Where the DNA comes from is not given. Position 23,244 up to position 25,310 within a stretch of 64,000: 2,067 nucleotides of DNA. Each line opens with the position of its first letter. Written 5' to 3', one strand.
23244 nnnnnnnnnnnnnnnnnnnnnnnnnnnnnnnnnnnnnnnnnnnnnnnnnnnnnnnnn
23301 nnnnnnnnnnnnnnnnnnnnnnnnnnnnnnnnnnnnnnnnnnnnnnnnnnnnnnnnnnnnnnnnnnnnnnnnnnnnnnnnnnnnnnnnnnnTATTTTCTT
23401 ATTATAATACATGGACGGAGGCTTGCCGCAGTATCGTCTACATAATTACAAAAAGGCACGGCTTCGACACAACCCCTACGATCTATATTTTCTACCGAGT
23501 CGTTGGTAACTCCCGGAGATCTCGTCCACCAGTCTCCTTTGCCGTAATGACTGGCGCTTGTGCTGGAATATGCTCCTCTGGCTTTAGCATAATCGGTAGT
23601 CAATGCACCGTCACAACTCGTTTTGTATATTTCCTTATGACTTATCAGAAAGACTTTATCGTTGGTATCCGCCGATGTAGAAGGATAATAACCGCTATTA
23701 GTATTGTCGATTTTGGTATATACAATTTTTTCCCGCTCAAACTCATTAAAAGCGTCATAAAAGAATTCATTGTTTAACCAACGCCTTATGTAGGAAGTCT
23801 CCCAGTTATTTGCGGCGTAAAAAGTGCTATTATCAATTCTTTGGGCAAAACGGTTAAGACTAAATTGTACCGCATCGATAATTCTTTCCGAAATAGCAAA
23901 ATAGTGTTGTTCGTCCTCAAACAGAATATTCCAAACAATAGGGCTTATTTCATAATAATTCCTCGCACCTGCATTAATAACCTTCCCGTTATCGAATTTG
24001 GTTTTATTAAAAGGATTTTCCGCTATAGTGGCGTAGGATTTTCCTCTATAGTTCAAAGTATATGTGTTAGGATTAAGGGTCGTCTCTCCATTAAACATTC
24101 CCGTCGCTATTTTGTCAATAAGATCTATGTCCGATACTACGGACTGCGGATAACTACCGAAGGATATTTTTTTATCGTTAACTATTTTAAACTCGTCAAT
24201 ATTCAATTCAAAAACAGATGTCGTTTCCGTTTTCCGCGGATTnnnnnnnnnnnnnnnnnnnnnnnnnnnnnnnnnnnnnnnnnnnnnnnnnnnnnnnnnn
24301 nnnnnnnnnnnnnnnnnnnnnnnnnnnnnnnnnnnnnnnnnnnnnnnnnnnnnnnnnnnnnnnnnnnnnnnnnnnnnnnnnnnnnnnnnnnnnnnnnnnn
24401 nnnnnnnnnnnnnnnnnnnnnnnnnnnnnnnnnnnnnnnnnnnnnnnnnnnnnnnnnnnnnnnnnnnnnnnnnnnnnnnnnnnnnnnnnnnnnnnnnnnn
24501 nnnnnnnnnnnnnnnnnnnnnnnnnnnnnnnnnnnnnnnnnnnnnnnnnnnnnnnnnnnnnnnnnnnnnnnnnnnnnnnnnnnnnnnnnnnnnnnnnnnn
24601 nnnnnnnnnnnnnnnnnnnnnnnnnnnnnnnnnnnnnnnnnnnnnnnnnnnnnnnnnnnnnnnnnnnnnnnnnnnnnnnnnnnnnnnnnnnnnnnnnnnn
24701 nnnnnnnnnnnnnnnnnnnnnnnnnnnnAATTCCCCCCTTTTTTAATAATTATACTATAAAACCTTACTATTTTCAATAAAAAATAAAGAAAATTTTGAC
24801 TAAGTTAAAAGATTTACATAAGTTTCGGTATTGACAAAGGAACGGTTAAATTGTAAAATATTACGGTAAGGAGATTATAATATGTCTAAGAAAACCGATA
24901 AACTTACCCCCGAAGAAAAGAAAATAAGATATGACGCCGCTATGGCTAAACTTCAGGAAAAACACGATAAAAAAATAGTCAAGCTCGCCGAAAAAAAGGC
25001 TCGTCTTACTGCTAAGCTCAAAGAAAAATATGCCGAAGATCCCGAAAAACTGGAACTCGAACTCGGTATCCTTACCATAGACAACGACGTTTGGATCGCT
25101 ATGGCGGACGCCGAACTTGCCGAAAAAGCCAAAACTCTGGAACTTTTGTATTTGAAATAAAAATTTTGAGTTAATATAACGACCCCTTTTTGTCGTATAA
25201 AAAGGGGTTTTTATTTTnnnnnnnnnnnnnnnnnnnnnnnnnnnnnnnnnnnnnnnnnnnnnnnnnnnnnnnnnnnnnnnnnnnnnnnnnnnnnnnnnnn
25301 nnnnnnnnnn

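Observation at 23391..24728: Unusual fusion: cytoplasmic TIR domain joined to a DUF6273-like domain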

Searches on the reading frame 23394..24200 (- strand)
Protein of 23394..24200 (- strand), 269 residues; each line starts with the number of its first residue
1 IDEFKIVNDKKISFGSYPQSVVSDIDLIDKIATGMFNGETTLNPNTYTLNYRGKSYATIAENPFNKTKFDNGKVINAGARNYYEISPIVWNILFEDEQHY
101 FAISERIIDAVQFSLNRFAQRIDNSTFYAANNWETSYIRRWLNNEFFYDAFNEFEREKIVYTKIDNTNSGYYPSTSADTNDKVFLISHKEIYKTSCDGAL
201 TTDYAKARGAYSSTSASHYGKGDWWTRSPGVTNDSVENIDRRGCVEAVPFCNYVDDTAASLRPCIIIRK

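Call 50: predict_structure(alignment_id=A4)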
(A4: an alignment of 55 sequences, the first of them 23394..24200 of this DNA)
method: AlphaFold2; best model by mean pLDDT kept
length: 269 residues; sequences in the alignment: 55
mean_pLDDT: 94.7   pTM: 0.91
mean pLDDT of the five models: 94.7, 94.0, 94.0, 92.7, 88.8
residues with pLDDT >= 90: 238; 70-90: 29; 50-70: 2; < 50: 0
segments of 3 or more residues with pLDDT < 50: none
pLDDT, mean of each block of 10 residues (from residue 1): 90 98 97 96 94 97 95 96 98 97 98 95 90 96 98 98 84 88 95 91 98 94 96 94 89 95 98
secondary structure, 60 per line:
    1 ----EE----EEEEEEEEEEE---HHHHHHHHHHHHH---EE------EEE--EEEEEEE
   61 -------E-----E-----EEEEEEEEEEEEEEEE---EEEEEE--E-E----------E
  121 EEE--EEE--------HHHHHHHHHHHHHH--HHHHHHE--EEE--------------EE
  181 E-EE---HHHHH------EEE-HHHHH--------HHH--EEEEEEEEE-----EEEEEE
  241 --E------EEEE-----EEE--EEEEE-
elements in order: E11-21 H25-37 E49-51 E54-60 E80-95 E99-104 E120-123 E126-128 H137-150 H153-158 E162-164 E179-181 H188-192 E199-201 H203-207 E221-229 E235-240 E250-253 E259-261 E264-268

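Call 53: fold_search(model_id=the predicted structure, library=pdb)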
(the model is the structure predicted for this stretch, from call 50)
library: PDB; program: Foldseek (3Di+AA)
matches with E <= 10: 101; with E <= 0.001: 1
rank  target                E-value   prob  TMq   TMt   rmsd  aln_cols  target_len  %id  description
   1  9qa6                  1.2e-05  1.00  0.46  0.16   8.1       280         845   16  Cryo-EM structure of Thomasclavelia ramosa IgA peptidase (IgAse) active site mutant (S32-N876) (released 2025-06-25)
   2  9int_A                1.0e+00  0.02  0.06  0.06  17.2        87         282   15  Crystal structure of the complex of the beta,kappa-carrageenase Cgbk16A from Wenyingzhuangia fucanilytica with an olig (released 2024-07-17)
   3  5v8w_D                1.1e+00  0.18  0.13  0.29   8.6        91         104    4  Crystal structure of human Integrator IntS9-IntS11 CTD complex (released 2017-04-12)
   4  7ska_A                1.1e+00  0.01  0.10  0.07  24.0       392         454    8  Sub-tomogram averaged structure of HIV-1 Envelope protein in native membrane (released 2022-03-09)
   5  6qpg_F                1.8e+00  0.01  0.09  0.05  15.0       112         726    5  Influenza A virus Polymerase Heterotrimer A/nt/60/1968(H3N2) in complex with Nanobody NB8205 (released 2019-09-04)
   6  6l7v                  1.9e+00  0.02  0.09  0.12  16.2       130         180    9  Crystal structure of Cet1 from Trypanosoma cruzi in complex with tripolyphosphate, manganese and iodide ions. (released 2020-06-03)
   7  9ijc                  1.9e+00  0.01  0.07  0.07  15.0       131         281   11  Crystal structure of the beta,kappa-carrageenase Cgbk16A from Wenyingzhuangia fucanilytica (released 2024-07-17)
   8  5epq_A                2.0e+00  0.02  0.08  0.14  16.1       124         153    7  Structure at 1.75 A resolution of a glycosylated, lipid-binding, lipocalin-like protein (released 2015-12-02)
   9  5v8w_B                2.3e+00  0.08  0.12  0.24   8.9        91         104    4  Crystal structure of human Integrator IntS9-IntS11 CTD complex (released 2017-04-12)
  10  4nyq_A                2.3e+00  0.02  0.08  0.13  16.0       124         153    8  In-vivo crystallisation (midguts of a viviparous cockroach) and structure at 1.2 A resolution of a glycosylated, lipid (released 2014-01-01)
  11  4jif_A                2.5e+00  0.02  0.07  0.12  12.6       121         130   10  Co-crystal structure of ICAP1 PTB domain in complex with a KRIT1 peptide (released 2013-05-01)
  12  9b2v_B                2.5e+00  0.01  0.09  0.04  25.0       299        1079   11  SARS CoV-2 Spike protein Ectodomain with internal tag, 1RBD-up conformation (released 2025-03-05)
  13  8rq1                  2.8e+00  0.04  0.12  0.11  12.8        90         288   11  Crystal structure of CRBN-midi (released 2024-09-25)
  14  9vtq_G                2.8e+00  0.02  0.09  0.05  14.6       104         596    5  Target DNA-bound type I-F3 TniQ-Cascade of Vibrio parahaemolyticus in full R-loop state 1 (released 2026-02-11)
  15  6qpg_I                2.9e+00  0.01  0.07  0.04  11.5        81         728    9  Influenza A virus Polymerase Heterotrimer A/nt/60/1968(H3N2) in complex with Nanobody NB8205 (released 2019-09-04)
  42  1y4j_A                5.4e+00  0.01  0.17  0.17  19.4       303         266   11  Crystal structure of the paralogue of the human formylglycine generating enzyme (released 2005-02-08)
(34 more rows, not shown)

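Call 54: fold_search(model_id=the predicted structure, library=viral)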
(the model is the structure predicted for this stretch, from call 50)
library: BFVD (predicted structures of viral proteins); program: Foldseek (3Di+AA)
matches with E <= 10: 259; with E <= 0.001: 14
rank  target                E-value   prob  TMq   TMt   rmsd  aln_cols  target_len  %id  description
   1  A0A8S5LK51            1.0e-06  1.00  0.41  0.30  12.0       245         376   18  DUF6273 domain-containing protein [Siphoviridae sp. ctnhN1]
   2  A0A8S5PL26            3.9e-06  1.00  0.40  0.22  15.7       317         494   15  DUF6273 domain-containing protein [Siphoviridae sp. ctOSJ35]
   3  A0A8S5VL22            4.1e-06  1.00  0.47  0.18  18.8       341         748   13  (no name in the UniProt tables at hand)
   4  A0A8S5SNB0            4.3e-06  1.00  0.45  0.72  11.3       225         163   17  DUF6273 domain-containing protein [Siphoviridae sp. ctCb814]
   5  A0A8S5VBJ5            1.5e-05  1.00  0.47  0.48  18.6       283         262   10  ATP-binding sugar transporter [Myoviridae sp. ctbEa13]
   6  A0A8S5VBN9            2.2e-05  1.00  0.46  0.38   8.3       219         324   13  DUF6273 domain-containing protein [Myoviridae sp. ctbEa13]
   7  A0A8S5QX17            2.9e-05  1.00  0.41  0.20  14.3       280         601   14  Concanavalin A-like lectin/glucanase superfamily protein [Siphoviridae sp. ctcuE16]
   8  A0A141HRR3            3.6e-05  1.00  0.48  0.10   9.5       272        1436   15  (no name in the UniProt tables at hand)
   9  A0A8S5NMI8            6.0e-05  1.00  0.41  0.42  13.3       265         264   12  Retinoblastoma-binding protein-like protein [Siphoviridae sp. ctGMq5]
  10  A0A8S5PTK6            1.5e-04  1.00  0.37  0.24  15.4       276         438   12  Uncharacterized protein [Myoviridae sp. ctzS633]
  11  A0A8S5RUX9            1.5e-04  1.00  0.37  0.19  15.6       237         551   12  (no name in the UniProt tables at hand)
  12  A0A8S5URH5            4.2e-04  1.00  0.38  0.32  15.6       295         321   11  Uncharacterized protein [Myoviridae sp. ctsIb3]
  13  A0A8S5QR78            7.4e-04  1.00  0.42  0.42   7.8       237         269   14  Uncharacterized protein [Siphoviridae sp. ctE6L85]
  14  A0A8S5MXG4            8.2e-04  1.00  0.47  0.20   8.8       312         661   14  DUF6273 domain-containing protein [Siphoviridae sp. ct91l7]
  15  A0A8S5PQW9            1.9e-03  1.00  0.38  0.21  12.7       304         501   11  DUF6273 domain-containing protein [Podoviridae sp. ct8dV2]
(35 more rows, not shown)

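Call 78: search_solved_structures(query=A4, max_evalue=5, show_alignments=1)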
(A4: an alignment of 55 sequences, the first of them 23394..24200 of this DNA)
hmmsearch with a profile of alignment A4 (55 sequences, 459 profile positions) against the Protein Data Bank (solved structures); distinct sequences matched with E-value up to 5: 0.

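Call 79: search_solved_structures(query=window:23394-24200:-, max_evalue=10, show_alignments=2)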
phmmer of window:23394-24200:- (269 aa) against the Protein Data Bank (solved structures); distinct sequences matched with E-value up to 10: 1.
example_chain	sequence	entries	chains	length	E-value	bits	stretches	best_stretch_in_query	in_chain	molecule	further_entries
6ty8_A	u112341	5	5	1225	0.69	12.9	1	142-191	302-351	RNA-dependent RNA Polymerase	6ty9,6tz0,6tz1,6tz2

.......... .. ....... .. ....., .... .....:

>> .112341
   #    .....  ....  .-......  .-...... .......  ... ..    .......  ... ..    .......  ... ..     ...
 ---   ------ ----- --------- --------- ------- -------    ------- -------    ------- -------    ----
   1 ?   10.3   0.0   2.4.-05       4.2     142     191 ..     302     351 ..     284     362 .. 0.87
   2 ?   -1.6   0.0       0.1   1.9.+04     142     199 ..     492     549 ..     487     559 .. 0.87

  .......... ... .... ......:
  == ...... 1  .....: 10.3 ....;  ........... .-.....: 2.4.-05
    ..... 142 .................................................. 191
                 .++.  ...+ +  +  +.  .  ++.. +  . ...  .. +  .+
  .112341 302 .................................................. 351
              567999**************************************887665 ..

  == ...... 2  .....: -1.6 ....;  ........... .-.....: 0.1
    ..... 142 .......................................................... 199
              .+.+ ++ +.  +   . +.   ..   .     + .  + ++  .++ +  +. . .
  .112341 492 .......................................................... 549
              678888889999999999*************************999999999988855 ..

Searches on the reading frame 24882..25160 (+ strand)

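Call 3: search_protein_families(library=pfam, proteins=[window:24882-25160:+], max_evalue=0.1)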
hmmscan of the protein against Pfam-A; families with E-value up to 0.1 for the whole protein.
window:24882-25160:+ (92 aa): 2 families
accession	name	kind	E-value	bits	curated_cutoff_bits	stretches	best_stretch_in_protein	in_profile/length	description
PF09615.15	Cas_Csy3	-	0.014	15.2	25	1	16-90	13-87/328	CRISPR-associated protein (Cas_Csy3)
PF06214.17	SLAM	-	0.031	14.7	25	1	19-74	64-120/125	Signaling lymphocytic activation molecule (SLAM) protein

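Call 4: search_protein_families(library=padloc, proteins=[window:24882-25160:+], max_evalue=0.1)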
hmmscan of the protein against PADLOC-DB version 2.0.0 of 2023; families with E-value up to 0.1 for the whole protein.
window:24882-25160:+ (92 aa): 1 family
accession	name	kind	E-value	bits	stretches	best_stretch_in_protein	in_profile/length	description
PDLC01938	CARF7--CARF_RelE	-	0.0026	15.5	1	18-82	26-89/301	-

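Call 26: search_protein_families(library=ncbifam, proteins=[window:24882-25160:+], max_evalue=0.01)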
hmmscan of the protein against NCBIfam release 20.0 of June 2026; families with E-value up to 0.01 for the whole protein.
window:24882-25160:+ (92 aa): 0 families
